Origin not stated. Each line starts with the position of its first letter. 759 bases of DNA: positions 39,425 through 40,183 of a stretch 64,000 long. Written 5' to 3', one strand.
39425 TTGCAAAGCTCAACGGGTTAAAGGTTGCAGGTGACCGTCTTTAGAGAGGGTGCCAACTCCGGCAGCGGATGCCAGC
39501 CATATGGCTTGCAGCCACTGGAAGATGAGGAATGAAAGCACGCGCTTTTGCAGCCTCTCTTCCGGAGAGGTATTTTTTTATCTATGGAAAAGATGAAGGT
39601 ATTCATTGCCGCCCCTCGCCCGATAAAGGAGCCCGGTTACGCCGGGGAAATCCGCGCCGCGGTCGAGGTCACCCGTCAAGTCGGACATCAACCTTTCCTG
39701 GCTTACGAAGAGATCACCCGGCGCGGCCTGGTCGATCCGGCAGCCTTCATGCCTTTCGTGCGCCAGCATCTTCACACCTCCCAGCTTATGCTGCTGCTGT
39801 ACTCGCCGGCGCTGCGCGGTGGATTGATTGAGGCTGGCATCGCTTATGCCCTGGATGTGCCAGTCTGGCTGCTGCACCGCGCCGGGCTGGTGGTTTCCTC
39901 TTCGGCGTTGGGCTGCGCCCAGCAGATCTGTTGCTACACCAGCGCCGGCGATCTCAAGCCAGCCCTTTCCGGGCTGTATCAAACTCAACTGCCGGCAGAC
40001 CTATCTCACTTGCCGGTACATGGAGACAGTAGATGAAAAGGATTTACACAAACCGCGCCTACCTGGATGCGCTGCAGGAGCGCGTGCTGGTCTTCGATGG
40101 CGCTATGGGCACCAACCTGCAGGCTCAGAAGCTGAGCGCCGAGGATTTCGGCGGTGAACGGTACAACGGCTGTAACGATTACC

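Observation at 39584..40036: Uncharacterised ~150-aa ORF between the SAM-I riboswitch and metH, translationally coupled to metH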

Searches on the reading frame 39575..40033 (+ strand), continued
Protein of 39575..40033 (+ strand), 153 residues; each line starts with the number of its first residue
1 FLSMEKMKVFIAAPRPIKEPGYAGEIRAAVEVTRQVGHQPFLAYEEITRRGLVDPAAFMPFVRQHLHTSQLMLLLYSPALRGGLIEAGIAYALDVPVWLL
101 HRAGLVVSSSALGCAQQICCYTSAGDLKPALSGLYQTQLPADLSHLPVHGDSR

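Call 60: search_protein_families(library=pfam, proteins=[L016:10085-10690:+, L016:4832-6001:+, L022:4883-5992:+, L028:10188-10787:+, L026:6557-7063:+, L017:10455-11426:+, L012:10024-11577:+, L033:10009-11916:+, L002:9977-11023:+], max_evalue=0.001)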
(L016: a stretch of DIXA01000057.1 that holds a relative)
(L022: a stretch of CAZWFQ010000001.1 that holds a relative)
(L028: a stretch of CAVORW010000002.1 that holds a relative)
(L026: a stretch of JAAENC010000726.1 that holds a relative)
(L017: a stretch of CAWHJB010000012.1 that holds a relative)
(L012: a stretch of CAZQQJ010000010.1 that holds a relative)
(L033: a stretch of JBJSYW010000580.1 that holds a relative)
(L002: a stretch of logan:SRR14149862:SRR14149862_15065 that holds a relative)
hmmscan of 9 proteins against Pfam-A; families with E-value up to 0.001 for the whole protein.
L016:10085-10690:+ (202 aa): 1 family
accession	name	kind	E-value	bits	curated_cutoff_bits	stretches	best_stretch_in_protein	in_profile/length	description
PF01725.21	Ham1p_like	-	8.2e-24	85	22.5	1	4-151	1-141/186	Ham1 family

L016:4832-6001:+ (390 aa): 4 families
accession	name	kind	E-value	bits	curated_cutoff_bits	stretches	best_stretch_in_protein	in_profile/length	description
PF12727.12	PBP_like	-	5.8e-65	218.5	27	1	180-362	8-191/193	PBP superfamily domain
PF00392.27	GntR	-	2.7e-16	59.4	27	1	32-95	1-64/64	Bacterial regulatory proteins, gntR family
PF13531.11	SBP_bac_11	-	2.1e-09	38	25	1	238-373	76-222/227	Bacterial extracellular solute-binding protein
PF12974.12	Phosphonate-bd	-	1e-05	25.5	27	1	239-329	81-169/242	ABC transporter, phosphonate, periplasmic substrate-binding protein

L022:4883-5992:+ (370 aa): 5 families
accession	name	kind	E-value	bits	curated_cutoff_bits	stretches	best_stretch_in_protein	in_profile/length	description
PF12727.12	PBP_like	-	5.5e-67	225.1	27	1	155-342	3-191/193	PBP superfamily domain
PF00392.27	GntR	-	3.9e-16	58.9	27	1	12-75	1-64/64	Bacterial regulatory proteins, gntR family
PF13531.11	SBP_bac_11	-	1.2e-08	35.4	25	1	214-351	72-220/227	Bacterial extracellular solute-binding protein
PF12974.12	Phosphonate-bd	-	2.5e-05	24.2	27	1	225-310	89-170/242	ABC transporter, phosphonate, periplasmic substrate-binding protein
PF03466.25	LysR_substrate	-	4.8e-05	23.3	28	0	285-329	44-87/209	LysR substrate binding domain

L028:10188-10787:+ (200 aa): 3 families
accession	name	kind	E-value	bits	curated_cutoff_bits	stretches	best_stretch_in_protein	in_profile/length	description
PF13023.12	HD_3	-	8.1e-40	136.9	22.5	1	28-167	2-141/165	HD domain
PF01966.28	HD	-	5.8e-09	36.7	22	1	51-153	1-115/116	HD domain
PF12917.13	YfbR-like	-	1.3e-07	31.9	25.9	1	45-158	20-142/182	5'-deoxynucleotidase YfbR-like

L026:6557-7063:+ (169 aa): 0 families

L017:10455-11426:+ (324 aa): 3 families
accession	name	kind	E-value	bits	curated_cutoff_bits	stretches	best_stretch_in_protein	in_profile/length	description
PF13419.12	HAD_2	-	4.3e-30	105.6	23.8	1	102-284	1-178/178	Haloacid dehalogenase-like hydrolase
PF00702.32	Hydrolase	-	1.3e-25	91.4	26.4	1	99-278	1-191/191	haloacid dehalogenase-like hydrolase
PF13242.12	Hydrolase_like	-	0.00025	21.3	22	1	240-303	3-67/75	HAD-hyrolase-like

L012:10024-11577:+ (518 aa): 3 families
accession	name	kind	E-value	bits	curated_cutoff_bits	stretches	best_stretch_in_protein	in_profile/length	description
PF01476.26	LysM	-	1.2e-16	60.8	20.9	1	94-137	1-43/43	LysM domain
PF01551.29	Peptidase_M23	-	8.1e-08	32.8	28.7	1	387-470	13-93/96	Peptidase family M23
PF23473.1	LysM3_LYK4_5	-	1.6e-06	28.5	29.3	1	93-127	4-38/48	LYK4/5 LysM3 domain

L033:10009-11916:+ (636 aa): 3 families
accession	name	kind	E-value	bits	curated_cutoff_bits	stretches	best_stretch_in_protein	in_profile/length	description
PF13360.13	PQQ_2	-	3.7e-07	30.5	27.6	1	536-621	14-102/233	Outer membrane protein assembly factor BamB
PF05257.22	CHAP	-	5e-07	30.6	26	1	260-350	4-81/81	CHAP domain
PF17957.7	Big_7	-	9.7e-07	29.8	24.1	1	396-469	1-64/70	Bacterial Ig domain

L002:9977-11023:+ (349 aa): 5 families
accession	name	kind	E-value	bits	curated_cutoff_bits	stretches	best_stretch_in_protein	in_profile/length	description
PF13023.12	HD_3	-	7.8e-39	133.7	22.5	1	180-319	3-142/165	HD domain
PF01966.28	HD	-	1.3e-10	42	22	1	202-304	1-115/116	HD domain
PF12917.13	YfbR-like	-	3.4e-08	33.8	25.9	1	196-247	20-75/182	5'-deoxynucleotidase YfbR-like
PF01230.28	HIT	-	1.8e-06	28.9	21.5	1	48-112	29-97/98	HIT domain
PF10768.14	FliX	-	7.1e-06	27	25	1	295-343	76-124/135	Class II flagellar assembly regulator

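Call 65: find_related_loci(query=A2, collection=metagenome_contigs, flank=5000)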
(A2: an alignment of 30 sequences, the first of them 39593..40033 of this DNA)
Query A2 (147 aa) in metagenome_contigs; peptide patterns used: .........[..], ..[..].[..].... (x = any residue, [..] = any of these).
112 stretches matched a pattern; 38 encode a relative of the query (tblastn E <= 1e-3); 38 distinct loci.
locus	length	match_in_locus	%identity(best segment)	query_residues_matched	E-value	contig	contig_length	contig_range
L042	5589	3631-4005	50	1-125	4e-37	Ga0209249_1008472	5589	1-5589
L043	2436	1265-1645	52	1-127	6e-37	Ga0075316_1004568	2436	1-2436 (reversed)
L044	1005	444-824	49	1-127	2e-37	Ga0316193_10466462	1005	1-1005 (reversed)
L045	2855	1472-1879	48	1-137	4e-36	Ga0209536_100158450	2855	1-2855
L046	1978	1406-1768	48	1-122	6e-35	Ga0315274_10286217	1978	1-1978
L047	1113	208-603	46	1-132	1e-35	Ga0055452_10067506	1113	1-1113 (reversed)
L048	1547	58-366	56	22-125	3e-35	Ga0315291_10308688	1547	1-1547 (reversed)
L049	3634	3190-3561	50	1-125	2e-34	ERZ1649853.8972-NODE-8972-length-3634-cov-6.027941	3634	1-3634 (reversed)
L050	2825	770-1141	50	1-125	3e-34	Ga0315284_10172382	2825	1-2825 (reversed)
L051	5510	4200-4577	47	1-126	2e-34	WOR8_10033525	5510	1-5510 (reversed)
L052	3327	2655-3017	48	1-122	3e-34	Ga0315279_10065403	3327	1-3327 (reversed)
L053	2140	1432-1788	51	1-115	2e-34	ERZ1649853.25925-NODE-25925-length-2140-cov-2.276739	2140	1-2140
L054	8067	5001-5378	47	1-126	2e-34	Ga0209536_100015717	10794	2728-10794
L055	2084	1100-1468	50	1-125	2e-34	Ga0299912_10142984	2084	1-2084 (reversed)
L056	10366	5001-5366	48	1-122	8e-34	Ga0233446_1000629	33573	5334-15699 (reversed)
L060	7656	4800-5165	43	1-122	4e-32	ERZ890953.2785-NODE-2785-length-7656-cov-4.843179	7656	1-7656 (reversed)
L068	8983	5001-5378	46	1-126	8e-31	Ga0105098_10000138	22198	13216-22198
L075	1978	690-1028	44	1-115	2e-26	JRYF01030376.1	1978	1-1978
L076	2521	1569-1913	48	1-117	5e-26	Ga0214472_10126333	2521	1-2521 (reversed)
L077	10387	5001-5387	42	1-131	6e-28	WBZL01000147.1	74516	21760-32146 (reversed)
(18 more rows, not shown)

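Call 70: search_protein_families(library=pfam, proteins=[L077:5402-6382:+, L077:6382-8262:+, L077:8292-9305:+, L060:5273-5710:+, L060:6105-6632:+, L043:1666-1965:+, L068:4097-4555:+, L068:4567-5001:+, L076:659-1450:+, L054:3372-4982:+], max_evalue=0.001)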
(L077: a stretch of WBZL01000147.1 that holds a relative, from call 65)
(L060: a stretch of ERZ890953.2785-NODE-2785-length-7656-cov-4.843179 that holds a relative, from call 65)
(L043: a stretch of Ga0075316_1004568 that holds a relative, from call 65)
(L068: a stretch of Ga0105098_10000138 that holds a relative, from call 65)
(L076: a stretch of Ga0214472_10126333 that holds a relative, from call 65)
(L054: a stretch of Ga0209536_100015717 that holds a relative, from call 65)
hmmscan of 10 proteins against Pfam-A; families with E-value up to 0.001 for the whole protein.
L077:5402-6382:+ (327 aa): 1 family
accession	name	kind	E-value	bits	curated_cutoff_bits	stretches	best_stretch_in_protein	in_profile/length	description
PF02574.22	S-methyl_trans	-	9.8e-69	232.8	22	1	15-296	2-283/283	Homocysteine S-methyltransferase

L077:6382-8262:+ (627 aa): 2 families
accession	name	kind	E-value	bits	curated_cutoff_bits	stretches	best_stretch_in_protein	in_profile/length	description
PF02574.22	S-methyl_trans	-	2.9e-70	237.8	22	1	17-302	1-282/283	Homocysteine S-methyltransferase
PF02219.23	MTHFR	-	2.3e-30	106.3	24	1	336-599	4-260/287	Methylenetetrahydrofolate reductase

L077:8292-9305:+ (338 aa): 1 family
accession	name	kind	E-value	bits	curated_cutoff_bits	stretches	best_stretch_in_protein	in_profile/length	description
PF00248.27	Aldo_ket_red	-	8.1e-65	219.2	24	1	32-330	1-289/291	Aldo/keto reductase family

L060:5273-5710:+ (146 aa): 1 family
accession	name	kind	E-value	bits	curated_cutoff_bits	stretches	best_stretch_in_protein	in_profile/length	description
PF03061.28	4HBT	-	1.9e-09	38.1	20.6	1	55-129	2-77/79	Thioesterase superfamily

L060:6105-6632:+ (176 aa): 0 families

L043:1666-1965:+ (100 aa): 0 families

L068:4097-4555:+ (153 aa): 0 families

L068:4567-5001:+ (145 aa): 2 families
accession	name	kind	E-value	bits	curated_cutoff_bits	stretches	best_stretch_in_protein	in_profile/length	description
PF13577.12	SnoaL_4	-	1e-20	74.4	24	1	2-123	2-123/126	SnoaL-like domain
PF02982.20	Scytalone_dh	-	0.00014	22.1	27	0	3-133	4-146/160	Scytalone dehydratase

L076:659-1450:+ (264 aa): 1 family
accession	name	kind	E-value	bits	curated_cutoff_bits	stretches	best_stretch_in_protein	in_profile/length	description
PF13366.12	PDDEXK_3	-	6.7e-51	172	22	2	7-121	2-117/117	PD-(D/E)XK nuclease superfamily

L054:3372-4982:+ (537 aa): 1 family
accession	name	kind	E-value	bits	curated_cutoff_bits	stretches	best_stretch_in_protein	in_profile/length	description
PF00884.28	Sulfatase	-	0.0001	22.2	25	1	180-485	1-261/301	Sulfatase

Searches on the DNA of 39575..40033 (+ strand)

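Call 20: search_rna_families(sources=[L001, L002, L003, L006, L007, L008, L009], threshold=gathering)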
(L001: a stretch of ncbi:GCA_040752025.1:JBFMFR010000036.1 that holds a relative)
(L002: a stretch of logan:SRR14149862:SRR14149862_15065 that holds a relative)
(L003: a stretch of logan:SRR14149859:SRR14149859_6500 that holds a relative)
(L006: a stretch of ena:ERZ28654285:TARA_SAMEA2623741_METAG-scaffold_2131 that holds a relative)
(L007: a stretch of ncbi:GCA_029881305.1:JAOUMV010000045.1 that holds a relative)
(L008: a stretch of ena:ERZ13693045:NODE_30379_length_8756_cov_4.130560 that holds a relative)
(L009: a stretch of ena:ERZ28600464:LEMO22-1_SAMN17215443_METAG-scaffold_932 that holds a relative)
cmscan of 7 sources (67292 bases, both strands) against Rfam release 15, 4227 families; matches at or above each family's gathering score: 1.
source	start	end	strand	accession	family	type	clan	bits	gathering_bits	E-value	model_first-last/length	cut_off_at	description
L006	3452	3566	+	RF00162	SAM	Cis-reg; riboswitch;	CL00012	81.1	44.4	1.6e-17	1-108/108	no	SAM riboswitch aptamer (S box leader)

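Call 22: search_rna_families(sources=[L011, L012, L013, L014, L015, L016, L017, L018, L019, L020, L021, L022, L023], threshold=gathering)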
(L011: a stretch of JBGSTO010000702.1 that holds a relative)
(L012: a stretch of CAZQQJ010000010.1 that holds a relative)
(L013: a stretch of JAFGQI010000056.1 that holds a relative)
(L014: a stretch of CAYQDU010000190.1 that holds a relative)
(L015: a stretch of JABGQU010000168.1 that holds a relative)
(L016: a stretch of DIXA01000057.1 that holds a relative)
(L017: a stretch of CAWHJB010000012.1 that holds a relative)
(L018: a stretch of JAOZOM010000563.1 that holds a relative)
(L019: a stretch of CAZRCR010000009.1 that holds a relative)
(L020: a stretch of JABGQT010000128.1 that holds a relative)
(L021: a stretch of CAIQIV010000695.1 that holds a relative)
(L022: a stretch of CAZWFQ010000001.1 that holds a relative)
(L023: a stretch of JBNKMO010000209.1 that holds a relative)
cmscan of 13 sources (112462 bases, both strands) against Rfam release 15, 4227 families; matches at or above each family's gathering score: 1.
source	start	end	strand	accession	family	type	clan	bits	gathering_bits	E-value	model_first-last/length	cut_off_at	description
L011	5742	5940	+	RF00162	SAM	Cis-reg; riboswitch;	CL00012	69.6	44.4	5.9e-14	1-108/108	no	SAM riboswitch aptamer (S box leader)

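Call 23: search_rna_families(sources=[L024, L025, L026, L027, L028, L029, L030, L031, L032, L033, L034, L035, L036], threshold=gathering)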
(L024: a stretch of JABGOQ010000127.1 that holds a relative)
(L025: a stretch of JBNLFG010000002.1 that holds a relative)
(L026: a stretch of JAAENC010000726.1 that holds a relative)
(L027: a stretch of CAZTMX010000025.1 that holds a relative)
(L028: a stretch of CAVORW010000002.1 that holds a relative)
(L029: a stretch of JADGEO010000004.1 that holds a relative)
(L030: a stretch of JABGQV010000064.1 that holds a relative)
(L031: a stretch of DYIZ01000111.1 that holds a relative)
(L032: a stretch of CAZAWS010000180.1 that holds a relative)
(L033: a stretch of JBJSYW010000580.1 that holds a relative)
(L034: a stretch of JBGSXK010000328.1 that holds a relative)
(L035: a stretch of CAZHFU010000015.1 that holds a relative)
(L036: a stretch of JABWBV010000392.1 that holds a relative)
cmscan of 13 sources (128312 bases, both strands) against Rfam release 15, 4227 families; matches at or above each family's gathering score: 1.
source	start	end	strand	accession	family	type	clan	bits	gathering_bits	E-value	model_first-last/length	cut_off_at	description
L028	5782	5908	+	RF00162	SAM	Cis-reg; riboswitch;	CL00012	77.6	44.4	3.2e-16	1-108/108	no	SAM riboswitch aptamer (S box leader)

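Call 52: search_rna_families(sources=[L037, L038, L039, L040, L041], threshold=gathering)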
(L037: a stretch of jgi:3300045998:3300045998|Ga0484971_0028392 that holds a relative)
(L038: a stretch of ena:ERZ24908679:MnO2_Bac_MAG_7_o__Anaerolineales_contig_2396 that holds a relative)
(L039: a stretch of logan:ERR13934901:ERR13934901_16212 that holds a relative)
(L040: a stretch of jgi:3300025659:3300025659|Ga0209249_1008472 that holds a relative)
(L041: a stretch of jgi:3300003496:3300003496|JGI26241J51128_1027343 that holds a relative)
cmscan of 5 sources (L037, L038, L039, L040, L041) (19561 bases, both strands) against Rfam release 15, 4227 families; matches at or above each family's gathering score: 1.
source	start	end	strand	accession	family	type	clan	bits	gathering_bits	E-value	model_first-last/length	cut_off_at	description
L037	3078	3280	+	RF00162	SAM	Cis-reg; riboswitch;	CL00012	64.5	44.4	3.3e-13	1-108/108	no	SAM riboswitch aptamer (S box leader)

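Call 67: search_rna_families(sources=[L043, L044, L045, L046, L047, L048, L049, L050, L051, L052, L053, L054, L055, L056, L057, L058, L059, L060, L061, L062], threshold=gathering)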
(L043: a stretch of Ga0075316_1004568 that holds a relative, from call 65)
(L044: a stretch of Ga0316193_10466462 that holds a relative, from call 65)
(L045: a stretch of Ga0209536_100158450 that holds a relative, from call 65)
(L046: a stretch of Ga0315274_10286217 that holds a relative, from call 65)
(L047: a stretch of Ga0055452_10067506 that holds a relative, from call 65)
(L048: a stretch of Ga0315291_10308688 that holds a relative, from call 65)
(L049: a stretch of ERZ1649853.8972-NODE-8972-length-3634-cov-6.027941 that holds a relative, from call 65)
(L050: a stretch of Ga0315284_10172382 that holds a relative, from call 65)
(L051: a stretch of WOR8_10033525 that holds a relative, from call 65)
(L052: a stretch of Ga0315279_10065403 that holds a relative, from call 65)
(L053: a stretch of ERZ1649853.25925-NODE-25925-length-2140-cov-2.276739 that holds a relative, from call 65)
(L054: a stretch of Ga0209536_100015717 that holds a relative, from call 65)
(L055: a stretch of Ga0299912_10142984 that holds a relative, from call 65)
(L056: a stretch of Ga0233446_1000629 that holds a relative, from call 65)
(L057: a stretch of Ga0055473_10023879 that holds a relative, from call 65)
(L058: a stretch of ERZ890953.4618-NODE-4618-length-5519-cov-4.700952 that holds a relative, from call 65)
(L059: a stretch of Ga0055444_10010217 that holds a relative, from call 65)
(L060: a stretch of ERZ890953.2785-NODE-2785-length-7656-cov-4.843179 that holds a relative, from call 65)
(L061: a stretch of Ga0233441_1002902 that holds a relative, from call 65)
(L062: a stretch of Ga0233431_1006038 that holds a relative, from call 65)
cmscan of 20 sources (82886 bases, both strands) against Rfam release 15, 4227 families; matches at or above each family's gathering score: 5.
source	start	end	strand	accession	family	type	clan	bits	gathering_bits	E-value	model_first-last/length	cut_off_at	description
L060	4627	4743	+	RF00162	SAM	Cis-reg; riboswitch;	CL00012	90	44.4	5.2e-20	1-108/108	no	SAM riboswitch aptamer (S box leader)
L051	2378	2498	+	RF00162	SAM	Cis-reg; riboswitch;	CL00012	84.3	44.4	2.4e-18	1-108/108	no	SAM riboswitch aptamer (S box leader)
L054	3179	3299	+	RF00162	SAM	Cis-reg; riboswitch;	CL00012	84.3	44.4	2.4e-18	1-108/108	no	SAM riboswitch aptamer (S box leader)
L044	274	391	+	RF00162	SAM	Cis-reg; riboswitch;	CL00012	83.8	44.4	3.3e-18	1-108/108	no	SAM riboswitch aptamer (S box leader)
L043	1024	1209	+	RF00162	SAM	Cis-reg; riboswitch;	CL00012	73.7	44.4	2.8e-15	1-108/108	no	SAM riboswitch aptamer (S box leader)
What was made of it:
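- SAM riboswitches sit directly in front of the small gene in several clades, even where metH is absent or 2 kb away (L006, L043, L060; calls 20, 67).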

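Call 68: search_rna_families(sources=[L063, L064, L065, L066, L067, L068, L069, L070, L071, L072, L073, L074, L075, L076, L077, L078, L079], threshold=gathering)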
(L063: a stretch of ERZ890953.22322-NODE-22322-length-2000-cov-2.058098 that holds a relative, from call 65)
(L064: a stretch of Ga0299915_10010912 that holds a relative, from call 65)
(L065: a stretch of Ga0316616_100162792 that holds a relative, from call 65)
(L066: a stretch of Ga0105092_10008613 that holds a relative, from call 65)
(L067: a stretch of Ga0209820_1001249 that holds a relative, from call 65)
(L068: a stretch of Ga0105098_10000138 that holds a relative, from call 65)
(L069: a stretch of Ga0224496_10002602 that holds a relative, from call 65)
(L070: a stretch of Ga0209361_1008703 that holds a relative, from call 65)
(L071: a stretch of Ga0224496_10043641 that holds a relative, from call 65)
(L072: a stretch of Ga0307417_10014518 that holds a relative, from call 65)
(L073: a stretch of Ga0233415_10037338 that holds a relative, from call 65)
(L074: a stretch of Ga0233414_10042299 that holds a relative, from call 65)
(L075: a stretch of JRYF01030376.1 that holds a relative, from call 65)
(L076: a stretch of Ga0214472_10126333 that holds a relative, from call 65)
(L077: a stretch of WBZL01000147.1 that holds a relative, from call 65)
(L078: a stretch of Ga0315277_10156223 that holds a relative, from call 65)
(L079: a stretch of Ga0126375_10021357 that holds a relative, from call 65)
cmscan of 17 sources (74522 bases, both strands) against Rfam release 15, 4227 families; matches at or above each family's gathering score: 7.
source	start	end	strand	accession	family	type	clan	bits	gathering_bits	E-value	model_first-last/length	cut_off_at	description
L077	4692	4830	+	RF00162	SAM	Cis-reg; riboswitch;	CL00012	83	44.4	5.2e-18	1-108/108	no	SAM riboswitch aptamer (S box leader)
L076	311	500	+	RF00162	SAM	Cis-reg; riboswitch;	CL00012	80.3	44.4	3e-17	1-108/108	no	SAM riboswitch aptamer (S box leader)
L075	475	635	+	RF00162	SAM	Cis-reg; riboswitch;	CL00012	76.8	44.4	3.3e-16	1-108/108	no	SAM riboswitch aptamer (S box leader)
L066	1921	2097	+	RF00162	SAM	Cis-reg; riboswitch;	CL00012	61.5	44.4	9.1e-12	1-108/108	no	SAM riboswitch aptamer (S box leader)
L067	1140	1316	+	RF00162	SAM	Cis-reg; riboswitch;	CL00012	61.5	44.4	9.1e-12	1-108/108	no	SAM riboswitch aptamer (S box leader)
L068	3920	4096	+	RF00162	SAM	Cis-reg; riboswitch;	CL00012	61.5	44.4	9.1e-12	1-108/108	no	SAM riboswitch aptamer (S box leader)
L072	788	912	+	RF00162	SAM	Cis-reg; riboswitch;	CL00012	58.1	44.4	9e-11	1-108/108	no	SAM riboswitch aptamer (S box leader)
